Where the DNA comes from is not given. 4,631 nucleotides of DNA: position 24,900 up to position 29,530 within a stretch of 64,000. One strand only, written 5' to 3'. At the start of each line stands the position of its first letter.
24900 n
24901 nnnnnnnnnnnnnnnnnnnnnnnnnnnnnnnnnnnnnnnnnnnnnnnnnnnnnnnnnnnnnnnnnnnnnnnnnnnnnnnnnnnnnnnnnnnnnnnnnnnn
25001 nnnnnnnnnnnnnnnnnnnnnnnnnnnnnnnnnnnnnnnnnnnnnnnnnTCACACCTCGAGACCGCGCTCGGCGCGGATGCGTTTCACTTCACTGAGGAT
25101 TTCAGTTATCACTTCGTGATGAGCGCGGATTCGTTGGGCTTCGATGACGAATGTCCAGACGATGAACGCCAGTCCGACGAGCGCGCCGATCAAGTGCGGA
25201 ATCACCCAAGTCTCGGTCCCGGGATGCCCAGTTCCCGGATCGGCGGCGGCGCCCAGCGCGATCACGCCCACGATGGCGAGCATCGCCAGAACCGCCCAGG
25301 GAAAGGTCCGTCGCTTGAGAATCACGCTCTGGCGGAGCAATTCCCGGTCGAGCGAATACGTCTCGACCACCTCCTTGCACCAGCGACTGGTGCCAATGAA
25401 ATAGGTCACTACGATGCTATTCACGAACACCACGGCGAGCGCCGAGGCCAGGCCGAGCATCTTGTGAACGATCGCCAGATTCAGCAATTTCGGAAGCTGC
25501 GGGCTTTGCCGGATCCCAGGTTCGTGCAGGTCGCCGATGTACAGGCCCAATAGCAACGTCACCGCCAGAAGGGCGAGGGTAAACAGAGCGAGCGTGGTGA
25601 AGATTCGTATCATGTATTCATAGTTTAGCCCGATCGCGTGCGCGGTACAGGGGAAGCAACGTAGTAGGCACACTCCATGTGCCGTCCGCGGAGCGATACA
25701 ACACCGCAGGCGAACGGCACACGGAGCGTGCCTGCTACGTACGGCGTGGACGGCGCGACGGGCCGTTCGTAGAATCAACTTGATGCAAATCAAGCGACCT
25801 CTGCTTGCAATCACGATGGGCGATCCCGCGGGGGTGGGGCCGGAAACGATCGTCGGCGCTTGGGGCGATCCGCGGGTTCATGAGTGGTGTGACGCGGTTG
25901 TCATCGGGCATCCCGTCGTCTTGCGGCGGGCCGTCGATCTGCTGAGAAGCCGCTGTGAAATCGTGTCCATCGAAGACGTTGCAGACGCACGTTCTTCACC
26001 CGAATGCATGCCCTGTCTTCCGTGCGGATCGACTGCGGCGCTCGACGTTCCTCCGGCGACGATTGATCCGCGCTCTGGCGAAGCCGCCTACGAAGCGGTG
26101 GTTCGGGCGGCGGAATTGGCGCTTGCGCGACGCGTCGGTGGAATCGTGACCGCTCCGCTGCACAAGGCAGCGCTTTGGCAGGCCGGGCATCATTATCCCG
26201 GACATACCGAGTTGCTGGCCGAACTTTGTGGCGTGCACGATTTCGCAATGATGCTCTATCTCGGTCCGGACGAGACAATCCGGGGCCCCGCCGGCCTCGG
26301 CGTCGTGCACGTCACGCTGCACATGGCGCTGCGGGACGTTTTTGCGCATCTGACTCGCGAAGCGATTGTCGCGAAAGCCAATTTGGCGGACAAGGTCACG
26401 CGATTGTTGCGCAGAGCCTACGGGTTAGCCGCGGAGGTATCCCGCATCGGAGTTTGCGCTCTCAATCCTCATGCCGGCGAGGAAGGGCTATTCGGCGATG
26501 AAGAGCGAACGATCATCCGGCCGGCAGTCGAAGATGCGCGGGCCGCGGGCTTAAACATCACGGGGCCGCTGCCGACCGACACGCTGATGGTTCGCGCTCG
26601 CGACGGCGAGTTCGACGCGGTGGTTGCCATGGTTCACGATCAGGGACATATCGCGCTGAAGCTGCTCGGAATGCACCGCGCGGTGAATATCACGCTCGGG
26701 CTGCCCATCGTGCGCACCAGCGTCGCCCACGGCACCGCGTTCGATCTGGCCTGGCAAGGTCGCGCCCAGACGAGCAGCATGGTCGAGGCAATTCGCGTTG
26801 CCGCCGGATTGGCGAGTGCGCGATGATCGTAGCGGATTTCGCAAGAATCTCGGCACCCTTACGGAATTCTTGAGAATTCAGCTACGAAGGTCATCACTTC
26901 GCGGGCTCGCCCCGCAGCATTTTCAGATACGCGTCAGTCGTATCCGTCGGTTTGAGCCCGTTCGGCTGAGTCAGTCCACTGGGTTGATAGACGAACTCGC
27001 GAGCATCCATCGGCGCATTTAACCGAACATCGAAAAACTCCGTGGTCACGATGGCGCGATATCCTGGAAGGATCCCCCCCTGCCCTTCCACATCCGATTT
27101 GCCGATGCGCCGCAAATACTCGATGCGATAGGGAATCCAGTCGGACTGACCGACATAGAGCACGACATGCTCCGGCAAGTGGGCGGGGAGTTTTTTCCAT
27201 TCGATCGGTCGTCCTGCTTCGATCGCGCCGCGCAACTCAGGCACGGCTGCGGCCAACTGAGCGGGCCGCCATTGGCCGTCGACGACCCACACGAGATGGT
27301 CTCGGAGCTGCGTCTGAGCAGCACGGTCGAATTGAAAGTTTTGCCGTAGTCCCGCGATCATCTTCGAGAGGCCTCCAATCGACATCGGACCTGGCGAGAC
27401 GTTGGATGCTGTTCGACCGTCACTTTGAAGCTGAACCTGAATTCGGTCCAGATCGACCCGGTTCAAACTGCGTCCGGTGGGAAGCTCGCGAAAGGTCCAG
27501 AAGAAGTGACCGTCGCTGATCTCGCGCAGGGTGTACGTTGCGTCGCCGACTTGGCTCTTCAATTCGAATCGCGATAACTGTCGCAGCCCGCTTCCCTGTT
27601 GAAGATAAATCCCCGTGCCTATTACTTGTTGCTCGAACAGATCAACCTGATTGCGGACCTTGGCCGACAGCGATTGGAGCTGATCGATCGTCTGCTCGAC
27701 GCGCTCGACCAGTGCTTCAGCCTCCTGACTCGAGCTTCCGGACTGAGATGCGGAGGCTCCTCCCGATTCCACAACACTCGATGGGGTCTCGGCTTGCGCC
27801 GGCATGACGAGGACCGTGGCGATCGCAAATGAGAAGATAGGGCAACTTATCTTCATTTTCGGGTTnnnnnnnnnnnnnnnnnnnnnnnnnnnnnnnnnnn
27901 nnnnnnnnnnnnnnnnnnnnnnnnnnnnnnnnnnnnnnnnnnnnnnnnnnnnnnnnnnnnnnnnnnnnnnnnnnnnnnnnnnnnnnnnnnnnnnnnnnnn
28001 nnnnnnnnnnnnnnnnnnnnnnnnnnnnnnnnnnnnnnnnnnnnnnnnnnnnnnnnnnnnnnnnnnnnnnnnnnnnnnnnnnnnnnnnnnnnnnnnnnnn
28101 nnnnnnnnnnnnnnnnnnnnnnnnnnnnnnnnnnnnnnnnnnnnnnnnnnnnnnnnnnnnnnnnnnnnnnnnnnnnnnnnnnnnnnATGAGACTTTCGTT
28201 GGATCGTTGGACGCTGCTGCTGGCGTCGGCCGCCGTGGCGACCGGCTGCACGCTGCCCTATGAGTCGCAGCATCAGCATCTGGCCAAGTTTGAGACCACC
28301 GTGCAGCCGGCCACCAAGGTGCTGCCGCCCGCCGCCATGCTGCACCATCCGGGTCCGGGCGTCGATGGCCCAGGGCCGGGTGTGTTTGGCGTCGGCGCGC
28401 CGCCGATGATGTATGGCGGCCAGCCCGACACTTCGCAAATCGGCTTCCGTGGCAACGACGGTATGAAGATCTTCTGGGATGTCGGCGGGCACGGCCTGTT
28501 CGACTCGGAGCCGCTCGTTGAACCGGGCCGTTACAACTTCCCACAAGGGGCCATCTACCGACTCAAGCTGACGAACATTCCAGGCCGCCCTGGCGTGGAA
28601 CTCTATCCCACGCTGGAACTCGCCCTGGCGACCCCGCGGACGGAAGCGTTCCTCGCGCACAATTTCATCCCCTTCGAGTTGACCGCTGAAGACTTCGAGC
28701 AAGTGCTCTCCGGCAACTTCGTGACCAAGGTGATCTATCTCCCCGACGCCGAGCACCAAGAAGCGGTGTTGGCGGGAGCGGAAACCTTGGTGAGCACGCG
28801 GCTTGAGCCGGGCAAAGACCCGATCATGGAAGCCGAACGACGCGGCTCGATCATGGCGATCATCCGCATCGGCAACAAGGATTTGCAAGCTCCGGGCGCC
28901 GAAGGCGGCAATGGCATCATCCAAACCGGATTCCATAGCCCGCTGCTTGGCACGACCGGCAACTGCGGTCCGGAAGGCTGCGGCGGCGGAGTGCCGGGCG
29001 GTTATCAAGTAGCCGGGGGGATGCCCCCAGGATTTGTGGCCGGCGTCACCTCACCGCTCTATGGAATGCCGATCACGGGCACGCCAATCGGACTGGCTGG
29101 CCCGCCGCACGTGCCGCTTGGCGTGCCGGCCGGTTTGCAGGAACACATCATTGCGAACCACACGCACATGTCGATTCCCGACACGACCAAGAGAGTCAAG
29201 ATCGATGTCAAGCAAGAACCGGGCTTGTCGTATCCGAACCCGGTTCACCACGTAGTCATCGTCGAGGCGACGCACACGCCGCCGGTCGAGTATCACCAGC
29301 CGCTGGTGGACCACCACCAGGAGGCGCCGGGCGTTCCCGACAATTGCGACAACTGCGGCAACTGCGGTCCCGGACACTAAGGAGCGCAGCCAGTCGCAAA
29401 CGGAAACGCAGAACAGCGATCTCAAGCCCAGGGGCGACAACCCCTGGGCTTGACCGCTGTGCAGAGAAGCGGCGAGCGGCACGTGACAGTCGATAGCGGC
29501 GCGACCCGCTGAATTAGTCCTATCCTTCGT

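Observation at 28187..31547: Uncharacterised three-gene envelope lipoprotein operon with an internal paralogous domain and a DUF11 terminus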

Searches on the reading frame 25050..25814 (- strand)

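Call 42: search_protein_families(library=pfam, proteins=[window:25050-25814:-], max_evalue=1)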
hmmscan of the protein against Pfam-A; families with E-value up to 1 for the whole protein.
window:25050-25814:- (254 aa): 4 families
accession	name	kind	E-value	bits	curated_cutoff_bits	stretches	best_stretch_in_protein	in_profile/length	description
PF07884.19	VKOR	-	0.012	16.2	27.5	1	170-231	55-114/134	Vitamin K epoxide reductase family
PF01794.25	Ferric_reduct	-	0.048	14.2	28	1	83-216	4-119/121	Ferric reductase like transmembrane component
PF23778.1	Phage_holin_2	-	0.12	13.1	32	1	170-230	32-90/92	Putative phage holin family 2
PF05656.20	DUF805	-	0.67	10.9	25.7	1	167-229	9-70/111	Protein of unknown function (DUF805)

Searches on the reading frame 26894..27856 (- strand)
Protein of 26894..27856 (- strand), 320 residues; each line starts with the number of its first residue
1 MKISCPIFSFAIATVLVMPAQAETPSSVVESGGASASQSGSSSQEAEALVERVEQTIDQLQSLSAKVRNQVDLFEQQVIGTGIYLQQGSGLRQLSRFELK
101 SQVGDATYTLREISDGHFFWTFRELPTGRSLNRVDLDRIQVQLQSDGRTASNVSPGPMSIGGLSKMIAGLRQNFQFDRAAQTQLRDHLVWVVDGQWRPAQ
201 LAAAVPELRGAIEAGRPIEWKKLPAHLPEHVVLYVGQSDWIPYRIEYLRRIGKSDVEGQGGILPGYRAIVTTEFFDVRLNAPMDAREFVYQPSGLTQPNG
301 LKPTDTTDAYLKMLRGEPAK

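Call 42: search_protein_families(library=pfam, proteins=[window:26894-27856:-], max_evalue=1)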
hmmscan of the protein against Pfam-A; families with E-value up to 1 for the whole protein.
window:26894-27856:- (320 aa): 3 families
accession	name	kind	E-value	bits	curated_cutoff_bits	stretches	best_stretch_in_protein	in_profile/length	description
PF09020.15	YopE_N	-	0.012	16.3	27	1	9-80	5-72/126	YopE, N terminal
PF12724.12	Flavodoxin_5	-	0.061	14.1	27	1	36-93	5-64/145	Flavodoxin domain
PF08899.16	DUF1844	-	0.096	13.3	27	1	49-84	33-68/76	Domain of unknown function (DUF1844)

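Call 47: search_solved_structures(query=A4, max_evalue=10, show_alignments=1)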
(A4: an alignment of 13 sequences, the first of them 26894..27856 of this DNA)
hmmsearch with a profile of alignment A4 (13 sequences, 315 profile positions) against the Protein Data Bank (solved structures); distinct sequences matched with E-value up to 10: 10.
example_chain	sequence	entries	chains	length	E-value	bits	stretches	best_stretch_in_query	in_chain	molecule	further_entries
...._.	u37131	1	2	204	0.001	21.2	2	81-143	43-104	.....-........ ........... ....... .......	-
6fhm_A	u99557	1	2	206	0.069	15.2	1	76-138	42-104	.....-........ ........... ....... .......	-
1iwl_A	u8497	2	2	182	0.2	13.7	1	78-138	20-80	Outer-membrane lipoproteins carrier protein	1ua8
3ksn_A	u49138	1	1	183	0.2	13.7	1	78-138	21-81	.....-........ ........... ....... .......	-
7arm_A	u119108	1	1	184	0.2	13.7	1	78-138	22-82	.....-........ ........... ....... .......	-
7z6w_A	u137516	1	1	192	0.22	13.6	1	78-138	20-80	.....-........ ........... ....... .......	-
6f3z_B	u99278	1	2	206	0.23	13.5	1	77-138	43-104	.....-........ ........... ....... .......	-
2zpc_A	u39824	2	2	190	0.3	13.1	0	79-138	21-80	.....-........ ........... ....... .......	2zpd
7z6x_A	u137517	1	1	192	0.47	12.5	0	79-138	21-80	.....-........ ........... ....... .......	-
8p2k_Nb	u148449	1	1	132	1.1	11.3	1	193-236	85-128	Transcription factor BTF3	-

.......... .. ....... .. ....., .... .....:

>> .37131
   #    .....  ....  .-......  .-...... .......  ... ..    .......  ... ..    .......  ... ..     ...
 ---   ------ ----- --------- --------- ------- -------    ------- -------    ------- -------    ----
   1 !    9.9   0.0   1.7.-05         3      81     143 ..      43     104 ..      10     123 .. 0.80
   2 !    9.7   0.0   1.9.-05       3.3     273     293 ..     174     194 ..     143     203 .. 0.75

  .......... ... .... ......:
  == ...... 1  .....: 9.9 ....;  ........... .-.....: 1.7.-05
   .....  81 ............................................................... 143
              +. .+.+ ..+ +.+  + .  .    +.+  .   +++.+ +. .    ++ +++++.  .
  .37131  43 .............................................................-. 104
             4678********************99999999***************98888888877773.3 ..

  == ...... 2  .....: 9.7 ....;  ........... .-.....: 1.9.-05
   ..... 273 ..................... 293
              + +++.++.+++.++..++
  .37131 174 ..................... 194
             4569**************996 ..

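Call 48: search_protein_families(library=ncbifam, alignment_id=A4, max_evalue=1)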
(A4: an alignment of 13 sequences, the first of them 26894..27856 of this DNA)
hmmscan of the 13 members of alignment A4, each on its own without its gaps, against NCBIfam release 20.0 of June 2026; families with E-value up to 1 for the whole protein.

A. member 1, window:26894-27856:- (320 aa): 0 families

B. families by the number of members that match (of 13 scanned): 2 families
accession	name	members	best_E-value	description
NF010634.0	PRK14031.1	1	0.22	NADP-specific glutamate dehydrogenase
NF033507.3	Loki-CTERM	1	0.98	Loki-CTERM sorting domain-containing protein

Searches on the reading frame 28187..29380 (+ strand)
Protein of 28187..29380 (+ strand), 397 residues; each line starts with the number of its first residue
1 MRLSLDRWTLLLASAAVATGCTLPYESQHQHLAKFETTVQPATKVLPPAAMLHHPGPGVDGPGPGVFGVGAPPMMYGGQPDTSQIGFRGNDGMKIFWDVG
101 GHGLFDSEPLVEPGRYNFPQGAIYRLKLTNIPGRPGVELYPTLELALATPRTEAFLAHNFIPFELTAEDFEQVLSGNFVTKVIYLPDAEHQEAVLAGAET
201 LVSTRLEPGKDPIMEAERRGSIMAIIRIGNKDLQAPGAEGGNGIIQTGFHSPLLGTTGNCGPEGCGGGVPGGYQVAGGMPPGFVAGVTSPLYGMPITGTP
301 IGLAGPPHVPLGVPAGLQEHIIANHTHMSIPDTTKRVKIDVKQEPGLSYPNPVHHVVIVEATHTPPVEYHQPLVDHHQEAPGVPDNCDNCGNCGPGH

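Call 4: search_protein_families(library=pfam, proteins=[window:28187-29380:+], max_evalue=1)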
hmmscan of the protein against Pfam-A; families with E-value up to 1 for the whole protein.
window:28187-29380:+ (397 aa): 0 families

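Call 5: search_protein_families(library=ncbifam, proteins=[window:28187-29380:+], max_evalue=1)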
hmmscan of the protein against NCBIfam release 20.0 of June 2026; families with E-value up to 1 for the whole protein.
window:28187-29380:+ (397 aa): 0 families

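Call 10: search_solved_structures(query=window:28187-29380:+, max_evalue=10)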
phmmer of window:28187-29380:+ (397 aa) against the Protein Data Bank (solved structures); distinct sequences matched with E-value up to 10: 0.

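Call 19: find_homologous_proteins(query=window:28187-29380:+)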
Query window:28187-29380:+ (397 aa): 4604 proteins with E <= 0.001 among 8000 candidates; the best 120 are listed.
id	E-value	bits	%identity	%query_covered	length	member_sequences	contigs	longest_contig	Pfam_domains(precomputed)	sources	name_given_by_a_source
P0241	3.2e-272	921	100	100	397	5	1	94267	-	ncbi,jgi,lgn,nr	ncbi:MAG TPA: hypothetical protein VGY55_25335 [Pirellulales bacterium]|jgi:hypothetical protein|nr:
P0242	1.2e-223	761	85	100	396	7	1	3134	-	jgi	jgi:hypothetical protein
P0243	3.3e-221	753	84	100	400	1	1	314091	-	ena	-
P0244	1.0e-220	751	81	99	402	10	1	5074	-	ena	-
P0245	1.0e-214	731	80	100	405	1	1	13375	-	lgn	-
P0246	1.5e-209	715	81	100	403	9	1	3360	-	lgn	-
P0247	4.4e-206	703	79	98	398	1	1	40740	-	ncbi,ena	-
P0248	3.8e-205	700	78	99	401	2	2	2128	-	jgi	jgi:hypothetical protein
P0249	1.9e-195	668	75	98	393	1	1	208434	-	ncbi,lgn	-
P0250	1.5e-190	652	73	97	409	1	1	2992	-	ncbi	-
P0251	1.3e-176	606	71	97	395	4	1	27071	-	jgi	jgi:hypothetical protein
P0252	3.3e-174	598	69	99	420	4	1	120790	-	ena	-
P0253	2.4e-173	595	63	99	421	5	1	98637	-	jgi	jgi:hypothetical protein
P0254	2.4e-172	592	72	95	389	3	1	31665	-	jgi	-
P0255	1.1e-168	580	69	95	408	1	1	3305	-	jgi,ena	-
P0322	4.6e-126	439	58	93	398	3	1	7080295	-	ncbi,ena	-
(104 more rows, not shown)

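Call 27: find_related_loci(query=A3, collection=genome_contigs, flank=8000)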
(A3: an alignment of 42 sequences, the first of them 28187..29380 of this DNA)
Query A3 (397 aa) in genome_contigs; peptide patterns used: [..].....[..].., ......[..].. (x = any residue, [..] = any of these).
600 stretches matched a pattern (row limit reached: there are more); 429 encode a relative of the query (tblastn E <= 1e-3); the best 80 are kept; 80 distinct loci.
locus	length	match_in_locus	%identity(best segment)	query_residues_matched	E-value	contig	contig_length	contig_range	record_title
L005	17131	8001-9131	61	27-393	4e-128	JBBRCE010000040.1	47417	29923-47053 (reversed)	MAG: Pirellulales bacterium isolate Co_metawrap_2386 Cmw_2386_k141_22961448_length_47417_cov_19.9984, whole genome shotg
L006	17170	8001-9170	53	1-379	2e-116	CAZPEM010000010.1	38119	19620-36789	MAG TPA_asm: uncultured Chitinophagaceae bacterium isolate SRP124364_co1_136 genome assembly, contig: NODE_721_length_38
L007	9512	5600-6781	57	1-393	2e-116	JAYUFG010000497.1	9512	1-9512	MAG: Planctomycetaceae bacterium isolate GFS_7658 GFS_7658_496, whole genome shotgun sequence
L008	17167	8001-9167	56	23-382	3e-113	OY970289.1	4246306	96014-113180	MAG: Pirellulales bacterium isolate MFD05442.bin.c.2 genome assembly, chromosome: 1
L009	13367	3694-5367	63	82-378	6e-115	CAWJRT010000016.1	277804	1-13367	MAG: uncultured Spirochaetota bacterium isolate MFD01476.bin.2.154 genome assembly, contig: contig_19348, whole genome s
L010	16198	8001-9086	54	8-386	6e-115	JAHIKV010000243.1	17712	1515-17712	MAG: Planctomycetota bacterium isolate KR13_N1.mb.7 KR13_N1.mb.7_k141_195966, whole genome shotgun sequence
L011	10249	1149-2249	55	1-389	5e-115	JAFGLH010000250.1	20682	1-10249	MAG: Pirellulales bacterium isolate Zod_Metabat.393 k87_13452617, whole genome shotgun sequence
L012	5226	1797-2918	54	15-378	9e-115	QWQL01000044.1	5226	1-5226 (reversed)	MAG: Planctomycetota bacterium isolate ZH-3NOV15-plancto7 ZH-3NOV15-C37056, whole genome shotgun sequence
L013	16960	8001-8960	59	81-395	2e-114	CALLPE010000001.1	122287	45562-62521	MAG: uncultured Pirellulales bacterium isolate N1_Bin_METABAT__83_1 genome assembly, contig: c_000000010431, whole genom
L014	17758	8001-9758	59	82-389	2e-114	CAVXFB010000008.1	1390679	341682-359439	MAG: uncultured Planctomycetaceae bacterium isolate MFD02416.bin.1.136 genome assembly, contig: contig_9774, whole genom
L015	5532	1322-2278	61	81-390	2e-114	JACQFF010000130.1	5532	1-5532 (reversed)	MAG: Planctomycetia bacterium isolate NC_groundwater_1040_Pr1_S-0.65um_60_11 Montesol18_Sp65_coassembly_scaffold_602490,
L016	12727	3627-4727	54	1-394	3e-114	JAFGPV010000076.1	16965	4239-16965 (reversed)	MAG: Pirellulales bacterium isolate Zod_Metabat.711 k87_3683222, whole genome shotgun sequence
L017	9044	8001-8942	61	82-388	8e-114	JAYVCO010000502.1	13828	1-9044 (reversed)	MAG: Planctomycetia bacterium isolate GL32_Down_metabinner_12 GL32_Down_metabinner_12_501, whole genome shotgun sequence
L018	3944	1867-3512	61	82-382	2e-115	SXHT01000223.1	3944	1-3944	MAG: Planctomycetaceae bacterium isolate F1-120-MAGs029 F1-120__c571302, whole genome shotgun sequence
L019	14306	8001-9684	62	82-388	1e-113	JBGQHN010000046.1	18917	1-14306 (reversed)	MAG: Planctomycetia bacterium isolate OBJ2_061818_070_71 k141_2519869_length_18917_cov_12.4538, whole genome shotgun seq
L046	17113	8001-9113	53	12-378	3e-109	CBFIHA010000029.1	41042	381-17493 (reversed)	MAG: uncultured Pirellulales bacterium isolate Co_bin_748_permissive genome assembly, contig: Co_bin_748_permissive_c29,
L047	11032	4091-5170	55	1-378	6e-109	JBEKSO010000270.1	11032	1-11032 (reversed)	MAG: Thermoguttaceae bacterium isolate SPRUCE 536 SPRUCE_536_270, whole genome shotgun sequence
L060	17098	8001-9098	53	1-390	1e-107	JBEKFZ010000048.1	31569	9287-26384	MAG: Thermoguttaceae bacterium isolate SPRUCE 241 SPRUCE_241_48, whole genome shotgun sequence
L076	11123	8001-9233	48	10-378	8e-106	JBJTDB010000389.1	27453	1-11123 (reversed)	MAG: Planctomycetia bacterium isolate samp_4326_VAMB_363 samp_4326_2349008, whole genome shotgun sequence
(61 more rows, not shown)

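Call 35: search_solved_structures(query=A3, max_evalue=10)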
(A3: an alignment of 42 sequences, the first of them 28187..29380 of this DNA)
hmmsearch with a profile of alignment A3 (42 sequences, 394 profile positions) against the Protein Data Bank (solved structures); distinct sequences matched with E-value up to 10: 1.
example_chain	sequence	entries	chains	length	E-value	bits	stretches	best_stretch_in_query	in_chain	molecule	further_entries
8csh_D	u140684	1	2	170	1.6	10.6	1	321-382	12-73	Par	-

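Call 43: search_protein_families(library=pfam, alignment_id=A3, max_evalue=1)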
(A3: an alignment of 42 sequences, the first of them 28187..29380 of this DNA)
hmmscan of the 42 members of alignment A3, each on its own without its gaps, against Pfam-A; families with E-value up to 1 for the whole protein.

A. member 1, window:28187-29380:+ (397 aa): 0 families

B. families by the number of members that match (of 42 scanned): 0 families

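Call 74: find_encoding_contigs(protein=P0322, flank=8000, max_places=2)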
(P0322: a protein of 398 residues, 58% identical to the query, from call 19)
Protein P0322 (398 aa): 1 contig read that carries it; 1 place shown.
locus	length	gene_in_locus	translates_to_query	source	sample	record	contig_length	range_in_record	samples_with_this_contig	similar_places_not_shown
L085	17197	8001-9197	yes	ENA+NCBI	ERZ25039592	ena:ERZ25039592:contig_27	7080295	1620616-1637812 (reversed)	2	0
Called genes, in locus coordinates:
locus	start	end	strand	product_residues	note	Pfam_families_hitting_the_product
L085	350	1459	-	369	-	PF00494:SQS_PSY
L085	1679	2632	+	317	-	PF02401:LYTB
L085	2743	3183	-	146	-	PF00571:CBS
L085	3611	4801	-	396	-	PF06439:3keto-disac_hyd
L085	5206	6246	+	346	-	PF13414:TPR_11 (faint), PF13431:TPR_17 (faint), PF00515:TPR_1 (faint), PF07719:TPR_2 (faint), PF13432:TPR_16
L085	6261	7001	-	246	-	-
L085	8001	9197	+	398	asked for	-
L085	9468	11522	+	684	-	-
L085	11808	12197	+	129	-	-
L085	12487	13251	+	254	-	PF00106:adh_short, PF08659:KR, PF23441:SDR, PF13561:adh_short_C2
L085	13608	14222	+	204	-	-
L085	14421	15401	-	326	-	-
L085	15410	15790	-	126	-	-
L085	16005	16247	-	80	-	-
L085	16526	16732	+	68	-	-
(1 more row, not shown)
